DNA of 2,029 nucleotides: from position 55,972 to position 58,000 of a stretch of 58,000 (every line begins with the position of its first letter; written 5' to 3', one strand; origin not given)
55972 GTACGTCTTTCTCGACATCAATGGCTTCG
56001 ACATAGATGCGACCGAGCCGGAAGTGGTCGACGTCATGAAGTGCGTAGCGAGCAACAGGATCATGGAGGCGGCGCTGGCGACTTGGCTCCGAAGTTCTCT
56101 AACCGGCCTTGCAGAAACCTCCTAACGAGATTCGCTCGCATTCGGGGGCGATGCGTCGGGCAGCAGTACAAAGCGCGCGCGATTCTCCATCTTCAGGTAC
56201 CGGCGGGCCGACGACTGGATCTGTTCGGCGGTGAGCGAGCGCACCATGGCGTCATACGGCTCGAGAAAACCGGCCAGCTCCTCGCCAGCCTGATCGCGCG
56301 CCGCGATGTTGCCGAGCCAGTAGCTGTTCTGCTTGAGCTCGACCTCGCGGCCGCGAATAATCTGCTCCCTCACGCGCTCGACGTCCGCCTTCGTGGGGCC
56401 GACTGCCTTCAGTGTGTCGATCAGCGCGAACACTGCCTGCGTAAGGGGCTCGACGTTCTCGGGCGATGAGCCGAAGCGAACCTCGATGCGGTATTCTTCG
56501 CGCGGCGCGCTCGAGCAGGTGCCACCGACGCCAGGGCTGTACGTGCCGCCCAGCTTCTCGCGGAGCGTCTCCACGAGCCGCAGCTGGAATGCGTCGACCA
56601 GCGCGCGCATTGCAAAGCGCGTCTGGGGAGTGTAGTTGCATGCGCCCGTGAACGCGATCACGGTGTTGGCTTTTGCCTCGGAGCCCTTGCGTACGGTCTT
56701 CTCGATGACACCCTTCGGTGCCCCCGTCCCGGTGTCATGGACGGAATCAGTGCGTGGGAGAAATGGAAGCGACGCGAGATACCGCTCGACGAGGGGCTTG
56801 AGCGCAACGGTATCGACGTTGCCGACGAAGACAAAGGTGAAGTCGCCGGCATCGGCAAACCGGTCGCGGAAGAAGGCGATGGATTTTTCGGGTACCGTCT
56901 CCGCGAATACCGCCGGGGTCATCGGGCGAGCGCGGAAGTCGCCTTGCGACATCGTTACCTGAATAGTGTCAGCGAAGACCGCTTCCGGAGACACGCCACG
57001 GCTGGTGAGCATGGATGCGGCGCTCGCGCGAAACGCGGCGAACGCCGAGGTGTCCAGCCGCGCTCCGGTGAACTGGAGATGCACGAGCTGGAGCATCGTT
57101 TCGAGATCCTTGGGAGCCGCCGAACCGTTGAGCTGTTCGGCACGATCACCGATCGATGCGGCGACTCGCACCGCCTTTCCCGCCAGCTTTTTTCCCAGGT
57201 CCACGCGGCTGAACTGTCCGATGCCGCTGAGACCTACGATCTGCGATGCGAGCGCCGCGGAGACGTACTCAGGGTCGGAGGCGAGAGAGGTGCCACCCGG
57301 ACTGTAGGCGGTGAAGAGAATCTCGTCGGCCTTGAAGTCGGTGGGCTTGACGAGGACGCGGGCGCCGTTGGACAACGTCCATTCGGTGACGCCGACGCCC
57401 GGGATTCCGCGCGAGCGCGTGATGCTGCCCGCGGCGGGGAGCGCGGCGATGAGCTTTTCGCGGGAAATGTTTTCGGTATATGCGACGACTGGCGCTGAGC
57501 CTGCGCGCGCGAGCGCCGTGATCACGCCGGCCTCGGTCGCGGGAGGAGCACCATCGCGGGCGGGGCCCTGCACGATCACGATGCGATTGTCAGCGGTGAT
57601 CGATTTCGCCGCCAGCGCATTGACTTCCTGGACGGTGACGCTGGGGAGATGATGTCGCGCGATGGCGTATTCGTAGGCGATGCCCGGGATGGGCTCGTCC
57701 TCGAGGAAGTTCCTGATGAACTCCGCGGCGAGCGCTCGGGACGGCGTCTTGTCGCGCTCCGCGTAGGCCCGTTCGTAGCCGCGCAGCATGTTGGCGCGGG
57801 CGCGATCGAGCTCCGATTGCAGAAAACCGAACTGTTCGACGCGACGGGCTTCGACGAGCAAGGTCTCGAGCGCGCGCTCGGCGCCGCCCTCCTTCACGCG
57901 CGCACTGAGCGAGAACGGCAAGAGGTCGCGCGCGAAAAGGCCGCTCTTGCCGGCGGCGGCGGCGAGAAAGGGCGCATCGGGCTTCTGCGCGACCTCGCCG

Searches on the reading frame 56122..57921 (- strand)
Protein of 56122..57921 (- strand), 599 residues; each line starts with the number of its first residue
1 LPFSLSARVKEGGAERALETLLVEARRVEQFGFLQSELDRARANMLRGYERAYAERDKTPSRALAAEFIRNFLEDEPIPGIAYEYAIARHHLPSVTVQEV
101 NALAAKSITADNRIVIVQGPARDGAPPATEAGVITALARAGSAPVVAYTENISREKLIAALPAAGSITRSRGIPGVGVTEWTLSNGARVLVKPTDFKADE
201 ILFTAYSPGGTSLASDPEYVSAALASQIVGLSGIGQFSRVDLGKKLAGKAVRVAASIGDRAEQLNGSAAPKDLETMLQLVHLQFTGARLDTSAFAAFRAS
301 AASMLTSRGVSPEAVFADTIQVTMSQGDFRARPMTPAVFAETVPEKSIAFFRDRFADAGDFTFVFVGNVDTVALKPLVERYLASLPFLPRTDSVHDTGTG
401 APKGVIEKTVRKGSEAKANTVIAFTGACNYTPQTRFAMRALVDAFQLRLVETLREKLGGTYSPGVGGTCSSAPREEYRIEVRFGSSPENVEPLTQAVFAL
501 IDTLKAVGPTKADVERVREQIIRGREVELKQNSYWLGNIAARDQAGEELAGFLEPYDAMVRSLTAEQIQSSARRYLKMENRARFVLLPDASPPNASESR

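Call 28: search_protein_families(library=pfam, proteins=[window:56122-57921:-], max_evalue=0.001)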
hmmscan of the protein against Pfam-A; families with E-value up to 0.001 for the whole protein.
window:56122-57921:- (599 aa): 1 family
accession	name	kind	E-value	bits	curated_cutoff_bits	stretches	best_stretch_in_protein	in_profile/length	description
PF05193.26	Peptidase_M16_C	-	7.6e-20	72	23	1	351-520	10-180/181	Peptidase M16 inactive domain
